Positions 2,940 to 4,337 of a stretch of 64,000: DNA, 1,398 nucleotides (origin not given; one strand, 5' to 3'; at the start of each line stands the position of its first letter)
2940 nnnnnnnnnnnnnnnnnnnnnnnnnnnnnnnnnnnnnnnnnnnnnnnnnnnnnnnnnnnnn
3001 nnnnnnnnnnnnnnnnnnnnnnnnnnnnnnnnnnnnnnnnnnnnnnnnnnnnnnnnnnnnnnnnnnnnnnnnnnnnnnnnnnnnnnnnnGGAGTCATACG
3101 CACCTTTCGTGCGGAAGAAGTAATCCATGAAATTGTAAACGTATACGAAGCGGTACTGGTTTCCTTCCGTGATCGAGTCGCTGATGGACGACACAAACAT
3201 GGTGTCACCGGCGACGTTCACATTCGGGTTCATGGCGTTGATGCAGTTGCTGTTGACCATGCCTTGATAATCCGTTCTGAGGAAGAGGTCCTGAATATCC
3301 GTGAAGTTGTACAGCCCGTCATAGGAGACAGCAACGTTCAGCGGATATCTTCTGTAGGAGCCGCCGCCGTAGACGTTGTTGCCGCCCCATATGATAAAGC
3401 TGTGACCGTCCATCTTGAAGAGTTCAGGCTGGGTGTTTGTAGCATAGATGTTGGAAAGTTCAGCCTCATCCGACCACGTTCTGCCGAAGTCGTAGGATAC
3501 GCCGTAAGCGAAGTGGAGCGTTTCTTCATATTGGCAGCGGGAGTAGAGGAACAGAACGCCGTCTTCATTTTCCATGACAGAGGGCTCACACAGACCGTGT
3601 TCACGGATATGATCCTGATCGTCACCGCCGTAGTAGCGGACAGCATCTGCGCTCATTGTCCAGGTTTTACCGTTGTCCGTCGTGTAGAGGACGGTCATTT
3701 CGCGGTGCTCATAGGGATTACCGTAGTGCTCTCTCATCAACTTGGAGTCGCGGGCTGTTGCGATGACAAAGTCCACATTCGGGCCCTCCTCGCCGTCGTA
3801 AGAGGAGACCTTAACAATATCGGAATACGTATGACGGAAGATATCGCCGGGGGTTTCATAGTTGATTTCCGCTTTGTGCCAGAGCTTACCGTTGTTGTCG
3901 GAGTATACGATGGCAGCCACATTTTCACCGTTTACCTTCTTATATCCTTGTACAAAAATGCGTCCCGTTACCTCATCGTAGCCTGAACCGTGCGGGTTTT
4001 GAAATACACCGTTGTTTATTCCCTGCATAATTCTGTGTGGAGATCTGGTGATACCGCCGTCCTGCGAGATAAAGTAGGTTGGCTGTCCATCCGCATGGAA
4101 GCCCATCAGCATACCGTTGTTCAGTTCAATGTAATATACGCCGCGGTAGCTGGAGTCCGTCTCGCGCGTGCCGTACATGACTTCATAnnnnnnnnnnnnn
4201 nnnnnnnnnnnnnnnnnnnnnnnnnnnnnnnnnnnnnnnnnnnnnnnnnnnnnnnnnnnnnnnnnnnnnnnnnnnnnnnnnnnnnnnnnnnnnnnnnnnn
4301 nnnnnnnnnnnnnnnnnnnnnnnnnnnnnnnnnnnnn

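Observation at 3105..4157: Propeller keeps sialidase-like Arg/Glu motifs but lacks a canonical FRIP motif and varies at putative active-site positions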

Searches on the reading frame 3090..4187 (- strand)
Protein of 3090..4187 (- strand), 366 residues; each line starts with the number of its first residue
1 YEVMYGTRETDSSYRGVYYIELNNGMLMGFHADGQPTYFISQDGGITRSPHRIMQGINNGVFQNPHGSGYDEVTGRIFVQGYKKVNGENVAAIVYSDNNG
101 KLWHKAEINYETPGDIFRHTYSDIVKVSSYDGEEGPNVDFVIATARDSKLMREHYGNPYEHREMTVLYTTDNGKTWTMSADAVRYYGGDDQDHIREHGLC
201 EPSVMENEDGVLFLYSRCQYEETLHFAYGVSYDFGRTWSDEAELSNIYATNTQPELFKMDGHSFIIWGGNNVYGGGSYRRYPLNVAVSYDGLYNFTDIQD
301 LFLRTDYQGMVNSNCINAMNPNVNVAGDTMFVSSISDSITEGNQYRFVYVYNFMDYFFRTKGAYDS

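Call 20: search_protein_representatives(protein=window:3090-4187:-)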
Query: 366 residues. Proteins with E-value up to 0.001 (for the whole library): 208; up to 1e-10: 129; up to 1e-30: 57. The best 150 are listed.
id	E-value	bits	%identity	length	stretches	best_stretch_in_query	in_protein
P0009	7.0e-87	308.1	46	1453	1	1-366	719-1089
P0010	6.8e-76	272.0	45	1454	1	1-366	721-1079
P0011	2.5e-72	260.3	42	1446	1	1-366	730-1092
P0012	1.2e-65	238.2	41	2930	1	1-366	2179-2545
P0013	2.2e-63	230.8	45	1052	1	1-314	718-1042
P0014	6.1e-61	222.8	42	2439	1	2-366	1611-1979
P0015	1.9e-60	221.2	41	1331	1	1-366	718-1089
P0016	1.9e-55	204.7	44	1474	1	1-366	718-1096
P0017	3.1e-54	200.7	39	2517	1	1-366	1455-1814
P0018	1.1e-53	199.0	42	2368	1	1-366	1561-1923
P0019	3.7e-53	197.2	43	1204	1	3-366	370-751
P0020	9.1e-53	195.9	41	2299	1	2-366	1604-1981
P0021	1.5e-52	195.2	39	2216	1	1-366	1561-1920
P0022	1.5e-52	195.2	40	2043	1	2-365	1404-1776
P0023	4.9e-52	193.5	42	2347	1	30-366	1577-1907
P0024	1.1e-51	192.4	37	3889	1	1-366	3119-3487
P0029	3.0e-47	177.7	39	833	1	1-366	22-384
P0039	2.4e-41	158.3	37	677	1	1-366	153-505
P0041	3.6e-40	154.4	35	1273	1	21-365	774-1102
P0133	1.1e-11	60.7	31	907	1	121-365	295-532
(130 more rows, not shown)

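Call 28: search_solved_structures(query=A2, max_evalue=1, show_alignments=4)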
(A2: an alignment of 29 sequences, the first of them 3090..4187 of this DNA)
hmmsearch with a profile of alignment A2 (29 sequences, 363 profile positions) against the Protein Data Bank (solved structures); distinct sequences matched with E-value up to 1: 94 (the best 60 are shown).
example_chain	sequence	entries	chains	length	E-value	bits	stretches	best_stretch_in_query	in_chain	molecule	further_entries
2vvz_A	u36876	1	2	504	4e-17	65.7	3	105-244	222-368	SIALIDASE A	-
7lbu_A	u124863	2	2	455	9.1e-17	64.5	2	38-240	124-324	Exo-alpha-sialidase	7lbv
5tsp_A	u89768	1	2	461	2e-16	63.4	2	90-255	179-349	Sialidase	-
2bf6_A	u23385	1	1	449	2.9e-16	62.9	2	62-256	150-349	EXO-ALPHA-SIALIDASE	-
2vk5_A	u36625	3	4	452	2.9e-16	62.9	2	62-256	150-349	EXO-ALPHA-SIALIDASE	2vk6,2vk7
8u2a_A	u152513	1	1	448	4.3e-16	62.3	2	73-256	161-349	Exo-alpha-sialidase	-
8u5o_A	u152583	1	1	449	4.3e-16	62.3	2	73-256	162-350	Exo-alpha-sialidase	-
8xve_R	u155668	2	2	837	2.2e-15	60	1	65-255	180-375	Exo-alpha-sialidase,Endothelin receptor type B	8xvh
8xql_R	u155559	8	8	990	3.2e-15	59.5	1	66-255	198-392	Exo-alpha-sialidase,Taste receptor type 2 member 14,LgBiT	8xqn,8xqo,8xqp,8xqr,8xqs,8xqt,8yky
8um0_A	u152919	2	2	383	1.3e-14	57.5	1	22-240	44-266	Sialidase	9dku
8url_A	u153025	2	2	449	1.3e-14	57.4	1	94-243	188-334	Exo-alpha-sialidase NanJ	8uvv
9c20_A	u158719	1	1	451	1.3e-14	57.4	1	94-243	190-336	exo-alpha-sialidase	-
8ub5_A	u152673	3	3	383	1.3e-14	57.4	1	22-240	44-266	Sialidase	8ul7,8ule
2w20_A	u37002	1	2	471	1.5e-13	54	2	36-122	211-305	SIALIDASE A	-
3h71_A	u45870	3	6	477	1.6e-13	53.9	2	36-122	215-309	Sialidase A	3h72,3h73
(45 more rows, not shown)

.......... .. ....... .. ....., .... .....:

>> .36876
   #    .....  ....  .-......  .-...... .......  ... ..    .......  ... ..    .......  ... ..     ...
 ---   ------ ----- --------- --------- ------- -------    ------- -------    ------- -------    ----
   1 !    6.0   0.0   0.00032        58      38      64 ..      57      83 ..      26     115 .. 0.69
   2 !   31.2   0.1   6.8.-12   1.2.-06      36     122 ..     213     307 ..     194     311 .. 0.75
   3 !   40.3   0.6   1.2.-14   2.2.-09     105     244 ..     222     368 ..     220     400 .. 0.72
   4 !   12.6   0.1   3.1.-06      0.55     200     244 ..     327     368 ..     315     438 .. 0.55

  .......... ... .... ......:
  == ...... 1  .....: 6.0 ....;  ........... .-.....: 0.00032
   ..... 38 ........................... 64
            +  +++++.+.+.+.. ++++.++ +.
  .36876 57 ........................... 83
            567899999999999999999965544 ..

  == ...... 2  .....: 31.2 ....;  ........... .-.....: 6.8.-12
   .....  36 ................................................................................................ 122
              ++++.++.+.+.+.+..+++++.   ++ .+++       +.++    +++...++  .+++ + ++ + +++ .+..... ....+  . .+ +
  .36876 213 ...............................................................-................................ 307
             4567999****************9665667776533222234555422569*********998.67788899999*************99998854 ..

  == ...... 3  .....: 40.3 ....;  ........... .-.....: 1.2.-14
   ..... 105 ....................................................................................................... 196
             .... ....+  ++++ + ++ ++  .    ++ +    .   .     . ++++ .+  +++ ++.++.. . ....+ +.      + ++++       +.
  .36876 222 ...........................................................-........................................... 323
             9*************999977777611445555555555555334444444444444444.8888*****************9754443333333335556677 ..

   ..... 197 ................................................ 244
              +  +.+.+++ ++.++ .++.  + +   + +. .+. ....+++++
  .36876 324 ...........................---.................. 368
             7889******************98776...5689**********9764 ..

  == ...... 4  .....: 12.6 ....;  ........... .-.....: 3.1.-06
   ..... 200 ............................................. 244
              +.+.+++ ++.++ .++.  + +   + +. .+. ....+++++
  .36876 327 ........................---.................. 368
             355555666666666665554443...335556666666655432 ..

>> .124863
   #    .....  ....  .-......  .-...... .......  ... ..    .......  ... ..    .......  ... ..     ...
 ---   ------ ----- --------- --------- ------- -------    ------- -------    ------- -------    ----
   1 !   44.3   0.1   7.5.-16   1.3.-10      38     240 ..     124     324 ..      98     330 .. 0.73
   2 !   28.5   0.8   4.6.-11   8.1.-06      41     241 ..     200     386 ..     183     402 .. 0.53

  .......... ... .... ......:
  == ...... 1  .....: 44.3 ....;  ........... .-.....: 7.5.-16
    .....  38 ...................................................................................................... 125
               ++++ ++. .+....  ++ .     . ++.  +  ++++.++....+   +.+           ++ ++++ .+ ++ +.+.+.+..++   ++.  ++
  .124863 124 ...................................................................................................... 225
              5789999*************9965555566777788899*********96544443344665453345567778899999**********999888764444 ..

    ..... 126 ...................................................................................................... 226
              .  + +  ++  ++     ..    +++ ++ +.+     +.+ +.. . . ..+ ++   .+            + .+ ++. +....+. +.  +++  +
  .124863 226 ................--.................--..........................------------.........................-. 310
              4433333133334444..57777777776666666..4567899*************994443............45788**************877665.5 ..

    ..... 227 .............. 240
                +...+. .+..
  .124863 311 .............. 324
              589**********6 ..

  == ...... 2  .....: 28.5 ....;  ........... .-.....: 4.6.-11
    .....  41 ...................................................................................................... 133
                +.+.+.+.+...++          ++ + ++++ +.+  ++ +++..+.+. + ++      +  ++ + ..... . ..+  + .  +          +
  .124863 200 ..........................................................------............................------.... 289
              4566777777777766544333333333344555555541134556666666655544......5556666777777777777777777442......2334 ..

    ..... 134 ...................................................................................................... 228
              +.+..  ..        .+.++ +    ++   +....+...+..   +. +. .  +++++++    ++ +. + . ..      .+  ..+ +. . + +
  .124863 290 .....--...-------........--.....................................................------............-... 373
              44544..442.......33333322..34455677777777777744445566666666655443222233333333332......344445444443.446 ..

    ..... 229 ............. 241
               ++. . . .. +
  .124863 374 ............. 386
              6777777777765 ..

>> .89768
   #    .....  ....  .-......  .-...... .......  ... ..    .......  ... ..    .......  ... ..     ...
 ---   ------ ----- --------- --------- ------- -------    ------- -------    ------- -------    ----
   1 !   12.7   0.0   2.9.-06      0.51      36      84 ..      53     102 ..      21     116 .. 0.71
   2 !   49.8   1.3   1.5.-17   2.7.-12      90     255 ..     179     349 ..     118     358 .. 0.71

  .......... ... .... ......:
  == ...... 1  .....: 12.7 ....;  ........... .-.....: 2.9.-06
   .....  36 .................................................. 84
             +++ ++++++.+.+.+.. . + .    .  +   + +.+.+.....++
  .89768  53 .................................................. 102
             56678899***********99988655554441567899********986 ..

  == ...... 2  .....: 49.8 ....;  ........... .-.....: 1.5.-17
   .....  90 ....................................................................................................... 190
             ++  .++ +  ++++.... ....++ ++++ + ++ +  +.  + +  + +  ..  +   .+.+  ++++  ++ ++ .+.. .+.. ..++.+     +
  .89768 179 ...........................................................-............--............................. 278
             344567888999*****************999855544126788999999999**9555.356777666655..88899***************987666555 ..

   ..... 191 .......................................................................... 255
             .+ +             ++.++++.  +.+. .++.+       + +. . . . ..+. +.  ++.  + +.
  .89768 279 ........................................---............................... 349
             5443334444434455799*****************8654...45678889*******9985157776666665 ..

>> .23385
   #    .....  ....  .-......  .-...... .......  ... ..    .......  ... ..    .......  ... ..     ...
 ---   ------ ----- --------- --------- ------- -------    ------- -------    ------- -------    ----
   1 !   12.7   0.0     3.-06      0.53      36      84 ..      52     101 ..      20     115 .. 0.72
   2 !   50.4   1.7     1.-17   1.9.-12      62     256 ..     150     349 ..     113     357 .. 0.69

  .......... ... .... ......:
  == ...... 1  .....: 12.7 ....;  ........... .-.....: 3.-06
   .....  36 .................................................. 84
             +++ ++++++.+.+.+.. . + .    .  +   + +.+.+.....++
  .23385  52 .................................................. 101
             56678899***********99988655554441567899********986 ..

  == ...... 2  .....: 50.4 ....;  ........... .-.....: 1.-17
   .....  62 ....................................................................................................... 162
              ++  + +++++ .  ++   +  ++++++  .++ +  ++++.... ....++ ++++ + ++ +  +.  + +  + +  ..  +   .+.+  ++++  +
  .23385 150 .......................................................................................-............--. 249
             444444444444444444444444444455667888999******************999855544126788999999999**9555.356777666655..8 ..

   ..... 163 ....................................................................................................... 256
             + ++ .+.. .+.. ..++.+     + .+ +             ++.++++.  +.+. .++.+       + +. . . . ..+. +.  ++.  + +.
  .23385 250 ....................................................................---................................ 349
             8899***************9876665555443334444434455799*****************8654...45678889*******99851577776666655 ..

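Call 38: predict_structure(alignment_id=A2)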
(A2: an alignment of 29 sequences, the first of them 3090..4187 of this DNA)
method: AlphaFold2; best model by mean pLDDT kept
length: 366 residues; sequences in the alignment: 29
mean_pLDDT: 83.3   pTM: 0.87
mean pLDDT of the five models: 83.3, 83.2, 81.9, 81.8, 81.7
residues with pLDDT >= 90: 173; 70-90: 130; 50-70: 36; < 50: 27
segments of 3 or more residues with pLDDT < 50: 1-7, 272-275, 305-313, 362-366
pLDDT, mean of each block of 10 residues (from residue 1): 44 66 90 87 83 85 89 95 86 93 94 74 95 95 93 90 95 95 88 82 96 94 90 95 89 91 88 56 89 91 50 62 86 71 72 83 44
secondary structure, 60 per line:
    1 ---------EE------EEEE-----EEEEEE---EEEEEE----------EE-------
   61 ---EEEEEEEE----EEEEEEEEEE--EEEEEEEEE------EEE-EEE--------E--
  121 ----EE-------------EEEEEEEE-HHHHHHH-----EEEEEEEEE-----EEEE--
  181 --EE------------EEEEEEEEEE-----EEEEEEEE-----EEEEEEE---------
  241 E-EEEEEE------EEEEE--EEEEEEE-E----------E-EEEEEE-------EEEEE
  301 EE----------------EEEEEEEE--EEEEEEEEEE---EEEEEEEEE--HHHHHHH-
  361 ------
elements in order: E18-21 E27-32 E36-41 E64-71 E76-85 E88-96 E103-105 E107-109 E140-147 H149-155 E161-169 E175-178 E197-206 E212-219 E225-231 E243-248 E255-259 E262-268 E283-288 E296-302 E319-326 E329-338 E342-350 H353-359

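Call 40: fold_search(model_id=the predicted structure, library=pdb)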
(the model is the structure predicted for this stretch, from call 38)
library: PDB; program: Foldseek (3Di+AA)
matches with E <= 10: 880; with E <= 0.001: 326
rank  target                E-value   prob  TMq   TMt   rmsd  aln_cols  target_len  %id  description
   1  8u2a                  4.2e-13  1.00  0.64  0.54   6.9       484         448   13  Crystal structure of NanI in complex with Neu5,9Ac (released 2024-09-04)
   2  5tsp_A                5.8e-13  1.00  0.61  0.51   7.1       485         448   13  Crystal structure of the catalytic domain of Clostridium perfringens neuraminidase (NanI) in complex with a CHES (released 2017-03-29)
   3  2w20_B                7.1e-13  1.00  0.63  0.50   7.3       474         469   13  Structure of the catalytic domain of the native NanA sialidase from Streptococcus pneumoniae (released 2008-12-23)
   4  8u5o                  7.5e-13  1.00  0.63  0.52   6.8       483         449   14  The structure of the catalytic domain of NanI sialdase in complex with Neu5Gc (released 2024-09-04)
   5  5hx0_B                1.5e-12  1.00  0.59  0.59   5.7       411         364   15  Crystal structure of unknown function protein Dfer_1899 fromDyadobacter fermentans DSM 18053 (released 2016-02-17)
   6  5hx0_A                2.0e-12  1.00  0.63  0.64   5.6       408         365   14  Crystal structure of unknown function protein Dfer_1899 fromDyadobacter fermentans DSM 18053 (released 2016-02-17)
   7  2ya7_A                3.1e-12  1.00  0.62  0.50   7.3       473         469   13  Crystal structure of Streptococcus pneumoniae NanA (TIGR4) in complex with Zanamivir (released 2011-04-27)
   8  2bf6                  3.2e-12  1.00  0.62  0.52   7.1       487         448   13  Atomic Resolution Structure of the bacterial sialidase NanI from Clostridium perfringens in complex with alpha-Sialic Ac (released 2006-03-09)
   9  8axi_A                1.1e-11  1.00  0.58  0.40   6.6       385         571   16  Sialidases and Fucosidases of Akkermansia muciniphila are key for rapid growth on colonic mucin and nutrient sharing a (released 2023-03-01)
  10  8du5_A                1.1e-11  1.00  0.64  0.64   4.9       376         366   13  Murine sialidase-1 (NEU1) (released 2023-05-31)
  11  9dku_A                2.0e-11  1.00  0.59  0.60   5.4       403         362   17  NanH sialidase from C. perfringens in complex with Sialyl LacNAc (released 2025-09-17)
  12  8uvv                  3.4e-11  1.00  0.61  0.51   7.2       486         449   13  The NanJ sialidase catalytic domain in complex with Neu5Ac (released 2024-09-04)
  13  9eob                  4.1e-11  1.00  0.60  0.40   6.0       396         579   15  Engineered GH181 sialidase from Akkermansia muciniphila (released 2025-03-26)
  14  8hls_A                6.0e-11  1.00  0.59  0.40   7.1       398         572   16  Crystal structure of the sialidase Am1547 from A.muciniphila (released 2024-06-05)
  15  8gn6_A                6.6e-11  1.00  0.56  0.43   6.9       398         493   15  Crystallization of Sialidase from Porphyromonas gingivalis (released 2023-04-19)
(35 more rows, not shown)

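Call 49: search_solved_structures(query=P0133, max_evalue=0.001, show_alignments=3)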
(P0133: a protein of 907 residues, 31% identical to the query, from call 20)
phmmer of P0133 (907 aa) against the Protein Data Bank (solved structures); distinct sequences matched with E-value up to 0.001: 3.
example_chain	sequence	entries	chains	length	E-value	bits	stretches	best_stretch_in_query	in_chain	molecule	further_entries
6bt4_A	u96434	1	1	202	1.6e-06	29.8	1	735-838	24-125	S-layer protein sap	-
3pyw_A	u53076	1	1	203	3.3e-06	28.8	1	737-837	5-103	S-layer protein sap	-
9g93_A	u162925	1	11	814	5.3e-05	24.8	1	735-838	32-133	S-layer protein sap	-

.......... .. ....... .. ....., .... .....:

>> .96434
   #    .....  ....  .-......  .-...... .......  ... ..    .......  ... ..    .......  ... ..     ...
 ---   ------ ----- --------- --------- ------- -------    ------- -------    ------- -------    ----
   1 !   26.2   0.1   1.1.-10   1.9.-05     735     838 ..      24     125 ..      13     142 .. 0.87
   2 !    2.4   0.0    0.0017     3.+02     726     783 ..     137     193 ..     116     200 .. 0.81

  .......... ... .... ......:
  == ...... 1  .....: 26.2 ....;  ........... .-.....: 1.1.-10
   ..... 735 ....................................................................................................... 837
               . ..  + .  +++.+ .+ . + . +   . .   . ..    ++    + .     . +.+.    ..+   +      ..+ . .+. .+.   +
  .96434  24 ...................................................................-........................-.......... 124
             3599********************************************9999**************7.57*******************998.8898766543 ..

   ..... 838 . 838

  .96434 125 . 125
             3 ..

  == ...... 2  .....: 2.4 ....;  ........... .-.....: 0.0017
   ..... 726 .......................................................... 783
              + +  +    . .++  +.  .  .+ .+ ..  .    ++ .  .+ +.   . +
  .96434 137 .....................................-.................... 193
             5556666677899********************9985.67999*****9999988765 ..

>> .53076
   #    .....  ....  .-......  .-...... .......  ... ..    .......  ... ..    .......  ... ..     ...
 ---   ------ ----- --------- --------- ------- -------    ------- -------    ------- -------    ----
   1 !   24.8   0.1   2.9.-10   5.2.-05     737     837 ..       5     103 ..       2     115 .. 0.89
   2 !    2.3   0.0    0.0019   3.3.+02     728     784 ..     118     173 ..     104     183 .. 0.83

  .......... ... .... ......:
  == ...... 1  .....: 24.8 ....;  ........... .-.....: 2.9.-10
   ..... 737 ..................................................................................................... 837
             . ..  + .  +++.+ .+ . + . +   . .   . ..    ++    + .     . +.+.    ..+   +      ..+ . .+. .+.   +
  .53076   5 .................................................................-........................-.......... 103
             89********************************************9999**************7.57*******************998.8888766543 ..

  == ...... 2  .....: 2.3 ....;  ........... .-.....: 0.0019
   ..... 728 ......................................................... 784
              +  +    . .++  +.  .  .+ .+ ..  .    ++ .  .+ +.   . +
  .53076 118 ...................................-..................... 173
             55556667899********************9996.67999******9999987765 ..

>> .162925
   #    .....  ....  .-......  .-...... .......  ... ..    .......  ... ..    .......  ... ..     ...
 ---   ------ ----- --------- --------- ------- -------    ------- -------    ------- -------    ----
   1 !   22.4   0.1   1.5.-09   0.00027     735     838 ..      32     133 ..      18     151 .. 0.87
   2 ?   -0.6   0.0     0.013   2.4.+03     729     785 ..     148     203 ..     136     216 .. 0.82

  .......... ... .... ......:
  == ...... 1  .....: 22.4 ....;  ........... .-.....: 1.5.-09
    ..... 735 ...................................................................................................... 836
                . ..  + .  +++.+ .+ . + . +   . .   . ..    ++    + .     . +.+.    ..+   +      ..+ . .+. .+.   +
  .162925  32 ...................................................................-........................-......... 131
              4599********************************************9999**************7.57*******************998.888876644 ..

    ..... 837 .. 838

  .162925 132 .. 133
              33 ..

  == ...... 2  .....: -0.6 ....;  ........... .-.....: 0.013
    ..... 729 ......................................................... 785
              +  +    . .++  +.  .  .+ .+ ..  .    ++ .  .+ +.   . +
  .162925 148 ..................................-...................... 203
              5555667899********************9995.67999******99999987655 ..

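Call 58: find_related_loci(query=A2, collection=genome_contigs, flank=8000)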
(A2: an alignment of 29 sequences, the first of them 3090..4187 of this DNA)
Query A2 (366 aa) in genome_contigs; peptide patterns used: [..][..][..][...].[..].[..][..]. (x = any residue, [..] = any of these).
19 stretches matched a pattern; 12 encode a relative of the query (tblastn E <= 1e-3); 10 distinct loci.
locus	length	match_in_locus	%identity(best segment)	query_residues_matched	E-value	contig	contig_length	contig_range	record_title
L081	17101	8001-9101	77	1-366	0e+0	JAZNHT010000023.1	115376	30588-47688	MAG: Eubacteriales bacterium isolate T1900044691_TS20190157.MAGScoT_cleanbin_000002 SGB_1749_k141_377961, whole genome s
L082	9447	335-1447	43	1-366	2e-96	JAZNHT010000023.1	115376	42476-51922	MAG: Eubacteriales bacterium isolate T1900044691_TS20190157.MAGScoT_cleanbin_000002 SGB_1749_k141_377961, whole genome s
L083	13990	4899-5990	45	1-366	2e-90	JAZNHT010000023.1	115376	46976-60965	MAG: Eubacteriales bacterium isolate T1900044691_TS20190157.MAGScoT_cleanbin_000002 SGB_1749_k141_377961, whole genome s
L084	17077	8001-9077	43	1-366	7e-83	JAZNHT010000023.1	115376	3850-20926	MAG: Eubacteriales bacterium isolate T1900044691_TS20190157.MAGScoT_cleanbin_000002 SGB_1749_k141_377961, whole genome s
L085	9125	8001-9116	59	1-366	4e-142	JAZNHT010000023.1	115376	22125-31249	MAG: Eubacteriales bacterium isolate T1900044691_TS20190157.MAGScoT_cleanbin_000002 SGB_1749_k141_377961, whole genome s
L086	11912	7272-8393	36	1-365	7e-63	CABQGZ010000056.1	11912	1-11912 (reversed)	MAG TPA_asm: uncultured Lachnospiraceae bacterium isolate MGYG-HGUT-00574 genome assembly, contig: GUT_GENOME017737_56,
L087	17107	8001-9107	34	1-366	1e-58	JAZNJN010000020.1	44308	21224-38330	MAG: Faecousia sp. isolate T1900044679_TS20190145.MAGScoT_cleanbin_000072 SGB_1669_k141_470315, whole genome shotgun seq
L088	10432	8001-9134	39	1-366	3e-56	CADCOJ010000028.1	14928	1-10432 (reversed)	MAG: Ruminococcaceae bacterium isolate RUG14835 genome assembly, contig: RUG14835_asm_28, whole genome shotgun sequence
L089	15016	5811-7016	33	1-366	3e-49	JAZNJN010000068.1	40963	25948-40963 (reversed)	MAG: Faecousia sp. isolate T1900044679_TS20190145.MAGScoT_cleanbin_000072 SGB_1669_k141_2534745, whole genome shotgun se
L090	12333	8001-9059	32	1-366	5e-46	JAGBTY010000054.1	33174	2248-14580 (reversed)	MAG: Clostridia bacterium isolate RGIG9444 Yak_Cecum-2__c1018803, whole genome shotgun sequence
